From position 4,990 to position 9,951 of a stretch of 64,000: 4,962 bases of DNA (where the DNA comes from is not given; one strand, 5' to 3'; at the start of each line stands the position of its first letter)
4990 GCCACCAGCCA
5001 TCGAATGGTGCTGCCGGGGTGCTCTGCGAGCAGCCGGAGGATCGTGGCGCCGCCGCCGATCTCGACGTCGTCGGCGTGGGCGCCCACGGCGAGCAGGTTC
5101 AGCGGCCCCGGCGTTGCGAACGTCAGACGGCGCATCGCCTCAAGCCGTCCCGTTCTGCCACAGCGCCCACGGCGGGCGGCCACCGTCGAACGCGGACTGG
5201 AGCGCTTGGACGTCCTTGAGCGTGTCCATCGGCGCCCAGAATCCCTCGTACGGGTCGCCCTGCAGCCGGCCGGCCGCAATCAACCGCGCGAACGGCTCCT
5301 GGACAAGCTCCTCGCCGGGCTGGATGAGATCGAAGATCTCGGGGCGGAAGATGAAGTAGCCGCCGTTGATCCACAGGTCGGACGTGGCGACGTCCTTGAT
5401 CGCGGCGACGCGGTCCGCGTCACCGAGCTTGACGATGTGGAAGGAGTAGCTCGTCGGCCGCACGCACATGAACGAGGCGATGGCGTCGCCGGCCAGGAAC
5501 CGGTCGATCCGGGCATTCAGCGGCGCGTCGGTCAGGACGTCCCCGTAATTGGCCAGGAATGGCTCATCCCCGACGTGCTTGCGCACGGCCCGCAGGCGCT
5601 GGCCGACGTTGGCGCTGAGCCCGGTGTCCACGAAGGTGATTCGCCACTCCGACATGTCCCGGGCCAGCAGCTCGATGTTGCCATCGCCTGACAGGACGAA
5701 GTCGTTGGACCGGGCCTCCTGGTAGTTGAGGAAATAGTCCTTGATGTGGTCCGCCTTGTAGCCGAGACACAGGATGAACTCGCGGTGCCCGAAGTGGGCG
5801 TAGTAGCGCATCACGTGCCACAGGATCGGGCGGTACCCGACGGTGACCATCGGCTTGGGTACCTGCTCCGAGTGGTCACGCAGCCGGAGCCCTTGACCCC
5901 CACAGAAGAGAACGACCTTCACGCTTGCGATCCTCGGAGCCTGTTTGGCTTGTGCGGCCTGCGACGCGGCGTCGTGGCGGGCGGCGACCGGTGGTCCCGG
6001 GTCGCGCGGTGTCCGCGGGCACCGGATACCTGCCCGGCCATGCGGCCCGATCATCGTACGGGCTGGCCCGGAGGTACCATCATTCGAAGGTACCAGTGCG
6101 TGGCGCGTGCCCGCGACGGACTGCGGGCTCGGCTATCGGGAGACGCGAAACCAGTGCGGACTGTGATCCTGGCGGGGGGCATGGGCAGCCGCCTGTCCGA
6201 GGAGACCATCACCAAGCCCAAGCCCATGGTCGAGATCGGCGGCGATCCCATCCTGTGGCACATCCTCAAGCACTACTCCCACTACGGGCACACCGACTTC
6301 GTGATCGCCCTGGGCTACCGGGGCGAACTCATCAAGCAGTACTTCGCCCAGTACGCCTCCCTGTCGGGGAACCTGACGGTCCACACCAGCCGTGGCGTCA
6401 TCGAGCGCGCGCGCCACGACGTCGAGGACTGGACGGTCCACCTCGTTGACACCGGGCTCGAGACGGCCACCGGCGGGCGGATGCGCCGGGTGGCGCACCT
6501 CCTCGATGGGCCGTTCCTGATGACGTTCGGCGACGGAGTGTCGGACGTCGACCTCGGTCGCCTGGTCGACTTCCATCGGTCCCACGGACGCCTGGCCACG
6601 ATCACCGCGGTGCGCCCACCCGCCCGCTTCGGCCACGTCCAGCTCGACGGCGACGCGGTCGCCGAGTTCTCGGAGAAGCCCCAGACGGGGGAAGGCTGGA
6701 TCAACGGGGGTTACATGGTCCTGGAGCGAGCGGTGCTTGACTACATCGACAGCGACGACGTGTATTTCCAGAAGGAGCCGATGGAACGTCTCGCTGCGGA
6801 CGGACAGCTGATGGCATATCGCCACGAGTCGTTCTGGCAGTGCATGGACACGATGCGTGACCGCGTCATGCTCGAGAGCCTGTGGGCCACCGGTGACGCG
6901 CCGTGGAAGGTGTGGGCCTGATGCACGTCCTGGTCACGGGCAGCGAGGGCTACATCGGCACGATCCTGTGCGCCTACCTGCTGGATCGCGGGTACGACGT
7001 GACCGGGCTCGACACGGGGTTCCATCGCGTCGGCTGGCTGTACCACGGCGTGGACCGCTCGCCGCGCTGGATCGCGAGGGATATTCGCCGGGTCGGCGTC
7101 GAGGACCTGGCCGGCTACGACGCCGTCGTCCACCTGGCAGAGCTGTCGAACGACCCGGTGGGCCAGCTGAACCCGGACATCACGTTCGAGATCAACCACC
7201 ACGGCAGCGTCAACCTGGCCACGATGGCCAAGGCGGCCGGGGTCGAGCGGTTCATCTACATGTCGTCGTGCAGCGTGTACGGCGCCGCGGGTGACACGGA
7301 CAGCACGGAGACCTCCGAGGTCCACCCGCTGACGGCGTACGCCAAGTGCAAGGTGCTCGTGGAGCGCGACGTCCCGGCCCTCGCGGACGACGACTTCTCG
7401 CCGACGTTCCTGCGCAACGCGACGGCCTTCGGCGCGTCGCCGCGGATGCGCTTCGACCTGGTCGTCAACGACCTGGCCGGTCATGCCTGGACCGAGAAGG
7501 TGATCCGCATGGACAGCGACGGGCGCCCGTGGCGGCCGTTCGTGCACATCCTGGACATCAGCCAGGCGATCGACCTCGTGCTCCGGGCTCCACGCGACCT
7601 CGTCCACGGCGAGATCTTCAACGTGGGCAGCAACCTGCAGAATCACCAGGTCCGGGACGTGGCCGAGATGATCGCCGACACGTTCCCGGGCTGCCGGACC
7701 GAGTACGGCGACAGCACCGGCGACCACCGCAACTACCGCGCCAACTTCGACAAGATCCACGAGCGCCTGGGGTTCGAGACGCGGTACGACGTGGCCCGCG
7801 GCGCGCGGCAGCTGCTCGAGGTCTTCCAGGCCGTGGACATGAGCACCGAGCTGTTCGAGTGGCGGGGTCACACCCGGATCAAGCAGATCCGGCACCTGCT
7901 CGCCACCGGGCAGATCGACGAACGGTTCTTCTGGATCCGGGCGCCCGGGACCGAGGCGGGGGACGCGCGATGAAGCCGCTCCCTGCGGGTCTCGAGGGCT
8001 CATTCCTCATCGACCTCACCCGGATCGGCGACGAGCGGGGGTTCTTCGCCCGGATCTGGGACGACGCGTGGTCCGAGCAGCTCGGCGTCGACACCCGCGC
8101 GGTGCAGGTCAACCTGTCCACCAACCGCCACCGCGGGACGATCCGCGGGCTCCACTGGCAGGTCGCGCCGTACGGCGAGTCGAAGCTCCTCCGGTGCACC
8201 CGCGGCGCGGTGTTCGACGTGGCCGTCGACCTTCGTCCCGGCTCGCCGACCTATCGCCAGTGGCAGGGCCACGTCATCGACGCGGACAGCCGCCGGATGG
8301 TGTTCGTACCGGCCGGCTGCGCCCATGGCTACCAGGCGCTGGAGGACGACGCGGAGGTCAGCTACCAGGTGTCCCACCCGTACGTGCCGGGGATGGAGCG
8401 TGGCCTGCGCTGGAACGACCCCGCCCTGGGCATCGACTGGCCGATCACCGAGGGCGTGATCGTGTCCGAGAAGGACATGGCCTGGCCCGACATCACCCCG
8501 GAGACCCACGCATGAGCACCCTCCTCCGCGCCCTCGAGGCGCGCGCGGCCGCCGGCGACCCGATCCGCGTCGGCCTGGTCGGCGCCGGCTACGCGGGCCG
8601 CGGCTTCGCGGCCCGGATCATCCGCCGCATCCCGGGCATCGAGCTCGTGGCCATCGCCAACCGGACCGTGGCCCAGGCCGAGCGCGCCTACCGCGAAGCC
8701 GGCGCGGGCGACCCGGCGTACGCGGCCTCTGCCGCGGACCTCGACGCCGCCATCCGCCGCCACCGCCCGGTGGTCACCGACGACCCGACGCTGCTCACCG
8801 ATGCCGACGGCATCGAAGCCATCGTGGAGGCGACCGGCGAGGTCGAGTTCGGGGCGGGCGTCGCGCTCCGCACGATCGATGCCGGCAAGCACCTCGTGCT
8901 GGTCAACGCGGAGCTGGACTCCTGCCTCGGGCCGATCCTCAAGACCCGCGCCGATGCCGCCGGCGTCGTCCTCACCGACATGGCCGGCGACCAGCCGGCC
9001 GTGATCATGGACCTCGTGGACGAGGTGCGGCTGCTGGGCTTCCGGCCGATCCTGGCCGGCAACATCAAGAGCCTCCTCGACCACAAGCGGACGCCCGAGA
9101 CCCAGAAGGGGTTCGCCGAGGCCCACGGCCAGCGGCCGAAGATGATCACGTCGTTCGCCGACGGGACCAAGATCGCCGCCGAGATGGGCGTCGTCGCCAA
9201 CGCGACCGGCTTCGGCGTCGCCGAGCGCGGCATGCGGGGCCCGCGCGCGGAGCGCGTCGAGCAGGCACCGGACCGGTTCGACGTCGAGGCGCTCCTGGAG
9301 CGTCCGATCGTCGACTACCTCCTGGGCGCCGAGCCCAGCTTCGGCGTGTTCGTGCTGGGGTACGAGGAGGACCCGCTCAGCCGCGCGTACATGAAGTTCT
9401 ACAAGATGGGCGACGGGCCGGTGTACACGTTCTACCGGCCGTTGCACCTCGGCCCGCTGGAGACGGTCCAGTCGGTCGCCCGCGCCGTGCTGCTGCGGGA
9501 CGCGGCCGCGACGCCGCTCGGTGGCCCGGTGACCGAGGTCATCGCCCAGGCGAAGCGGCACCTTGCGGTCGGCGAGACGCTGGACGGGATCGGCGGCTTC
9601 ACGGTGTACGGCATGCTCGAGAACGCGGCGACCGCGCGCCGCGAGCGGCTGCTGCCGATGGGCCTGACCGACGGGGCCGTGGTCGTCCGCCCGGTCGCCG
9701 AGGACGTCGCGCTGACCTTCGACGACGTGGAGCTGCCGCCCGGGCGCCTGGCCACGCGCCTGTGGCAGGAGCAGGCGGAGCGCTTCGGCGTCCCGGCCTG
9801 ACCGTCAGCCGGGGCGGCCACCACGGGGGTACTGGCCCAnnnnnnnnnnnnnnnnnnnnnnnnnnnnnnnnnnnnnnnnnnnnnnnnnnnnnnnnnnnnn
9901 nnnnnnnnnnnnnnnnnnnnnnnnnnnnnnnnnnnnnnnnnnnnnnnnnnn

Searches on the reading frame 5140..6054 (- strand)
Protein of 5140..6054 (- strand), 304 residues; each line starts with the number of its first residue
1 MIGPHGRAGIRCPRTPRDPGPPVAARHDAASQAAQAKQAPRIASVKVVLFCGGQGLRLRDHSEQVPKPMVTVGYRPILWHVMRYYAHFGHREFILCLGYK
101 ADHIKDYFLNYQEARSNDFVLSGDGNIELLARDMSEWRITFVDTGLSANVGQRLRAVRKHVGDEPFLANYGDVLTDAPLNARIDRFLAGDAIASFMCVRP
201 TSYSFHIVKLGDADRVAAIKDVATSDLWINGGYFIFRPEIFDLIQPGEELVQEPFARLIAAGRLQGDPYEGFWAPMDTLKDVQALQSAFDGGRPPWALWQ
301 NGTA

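Call 19: search_protein_families(library=pfam, proteins=[window:5140-6054:-], max_evalue=0.0001)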
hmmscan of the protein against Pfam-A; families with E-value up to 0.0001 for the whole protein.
window:5140-6054:- (304 aa): 1 family
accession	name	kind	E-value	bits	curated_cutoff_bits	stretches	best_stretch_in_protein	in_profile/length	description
PF00483.29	NTP_transferase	-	7.4e-08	32.7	21.2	1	47-244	2-188/245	Nucleotidyl transferase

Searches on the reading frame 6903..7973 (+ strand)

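Call 19: search_protein_families(library=pfam, proteins=[window:6903-7973:+], max_evalue=0.0001)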
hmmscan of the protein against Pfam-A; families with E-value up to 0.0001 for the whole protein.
window:6903-7973:+ (356 aa): 6 families
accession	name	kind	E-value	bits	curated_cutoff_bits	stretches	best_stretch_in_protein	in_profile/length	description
PF01370.27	Epimerase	-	7.6e-44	150.4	20.9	1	9-242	1-240/240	NAD dependent epimerase/dehydratase family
PF16363.11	GDP_Man_Dehyd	-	2.5e-22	80.2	27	1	10-303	1-331/332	GDP-mannose 4,6 dehydratase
PF04321.23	RmlD_sub_bind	-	2.8e-12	46.7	27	1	7-179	1-155/287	RmlD substrate binding domain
PF01073.25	3Beta_HSD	-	2e-10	40.6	22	1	10-158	1-158/280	3-beta hydroxysteroid dehydrogenase/isomerase family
PF02719.21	Polysacc_synt_2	-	2.5e-06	27.3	20.2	0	71-122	77-128/293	Polysaccharide biosynthesis protein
PF13460.12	NAD_binding_10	-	1.7e-05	25.2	27.2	0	15-154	3-128/184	NAD(P)H-binding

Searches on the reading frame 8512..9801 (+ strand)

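Call 19: search_protein_families(library=pfam, proteins=[window:8512-9801:+], max_evalue=0.0001)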
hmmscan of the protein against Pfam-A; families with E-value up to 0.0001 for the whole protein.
window:8512-9801:+ (429 aa): 2 families
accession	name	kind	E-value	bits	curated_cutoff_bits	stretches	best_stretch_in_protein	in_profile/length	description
PF21135.2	DRL_cat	-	4.3e-48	163.9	27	1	159-318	1-164/164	Oxidoreductase DRL, catalytic domain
PF01408.29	GFO_IDH_MocA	-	3.7e-05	24.8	24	0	18-129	1-90/120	Oxidoreductase family, NAD-binding Rossmann fold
